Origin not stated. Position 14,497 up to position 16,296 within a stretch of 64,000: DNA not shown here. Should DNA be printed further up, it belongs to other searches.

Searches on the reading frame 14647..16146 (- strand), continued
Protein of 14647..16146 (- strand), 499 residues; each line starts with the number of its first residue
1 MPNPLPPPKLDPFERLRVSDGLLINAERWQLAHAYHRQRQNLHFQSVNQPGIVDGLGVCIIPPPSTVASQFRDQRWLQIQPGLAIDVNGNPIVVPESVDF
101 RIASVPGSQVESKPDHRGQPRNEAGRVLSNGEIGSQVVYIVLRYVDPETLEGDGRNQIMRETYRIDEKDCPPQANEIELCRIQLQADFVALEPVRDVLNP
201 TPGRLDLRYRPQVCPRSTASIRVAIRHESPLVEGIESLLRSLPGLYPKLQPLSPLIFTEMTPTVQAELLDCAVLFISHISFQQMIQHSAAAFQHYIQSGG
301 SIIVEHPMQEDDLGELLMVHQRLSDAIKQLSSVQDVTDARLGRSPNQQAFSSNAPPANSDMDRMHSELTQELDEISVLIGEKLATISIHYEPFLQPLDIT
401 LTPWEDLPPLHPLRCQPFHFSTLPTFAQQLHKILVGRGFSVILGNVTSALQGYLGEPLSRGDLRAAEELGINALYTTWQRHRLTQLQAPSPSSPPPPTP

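Call 47: find_encoding_contigs(protein=P0090, flank=10000, max_places=1)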
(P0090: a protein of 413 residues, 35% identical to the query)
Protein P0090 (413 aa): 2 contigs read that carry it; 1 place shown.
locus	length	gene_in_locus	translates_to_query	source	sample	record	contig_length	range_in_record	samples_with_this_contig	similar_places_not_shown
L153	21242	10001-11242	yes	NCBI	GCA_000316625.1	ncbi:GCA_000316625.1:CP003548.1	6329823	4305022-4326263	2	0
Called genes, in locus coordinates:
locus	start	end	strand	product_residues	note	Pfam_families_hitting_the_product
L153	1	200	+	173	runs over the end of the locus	PF19266:CIS_tube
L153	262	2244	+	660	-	PF05954:Phage_GPD, PF24032:YQBQ (weak), PF04717:Phage_base_V, PF10106:DUF2345 (weak)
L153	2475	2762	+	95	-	PF05488:PAAR_motif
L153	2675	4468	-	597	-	PF01590:GAF, PF13185:GAF_2, PF13492:GAF_3, PF00512:HisKA (weak), PF14501:HATPase_c_5 (faint), PF02518:HATPase_c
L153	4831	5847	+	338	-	PF00023:Ank (faint), PF13606:Ank_3 (faint), PF13637:Ank_4 (faint), PF13857:Ank_5 (faint), PF12796:Ank_2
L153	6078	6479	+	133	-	PF04965:GPW_gp25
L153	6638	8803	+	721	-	-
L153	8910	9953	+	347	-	PF09684:Tail_P2_I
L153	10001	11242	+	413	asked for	PF13709:DUF4159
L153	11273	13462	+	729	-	PF23381:Beta-prop_IFT122_1st, PF24796:WDR55 (weak), PF24814:WD40_Prp19, PF24817:WD40_WDHD1_1st (weak), PF25174:Beta-prop_THOC3, PF25175:Beta-prop_WDR5, PF24807:WD40_CDC20-Fz, PF24807:WD40_CDC20-Fz, +17 more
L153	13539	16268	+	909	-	-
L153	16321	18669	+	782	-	PF17874:TPR_MalT (weak), PF24885:TPR_NPHP3 (faint), PF13424:TPR_12, PF00515:TPR_1 (weak), PF07719:TPR_2 (weak), PF13181:TPR_8 (weak), PF13424:TPR_12, PF12770:CHAT, +6 more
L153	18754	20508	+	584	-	PF07244:POTRA (weak), PF08479:POTRA_2, PF03865:ShlB, PF01103:Omp85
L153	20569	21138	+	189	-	PF08974:DUF1877 (weak)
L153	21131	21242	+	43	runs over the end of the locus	-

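Call 50: find_encoding_contigs(protein=P0001, flank=3000, max_places=5)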
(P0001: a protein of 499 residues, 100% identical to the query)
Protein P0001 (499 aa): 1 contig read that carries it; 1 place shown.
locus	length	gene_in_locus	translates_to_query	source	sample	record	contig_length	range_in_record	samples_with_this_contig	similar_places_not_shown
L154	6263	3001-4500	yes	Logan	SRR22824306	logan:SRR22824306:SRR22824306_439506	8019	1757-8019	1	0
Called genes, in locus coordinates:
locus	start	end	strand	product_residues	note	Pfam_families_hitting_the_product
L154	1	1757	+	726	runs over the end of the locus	-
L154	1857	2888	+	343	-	PF09684:Tail_P2_I (weak)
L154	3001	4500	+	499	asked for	-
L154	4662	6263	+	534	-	?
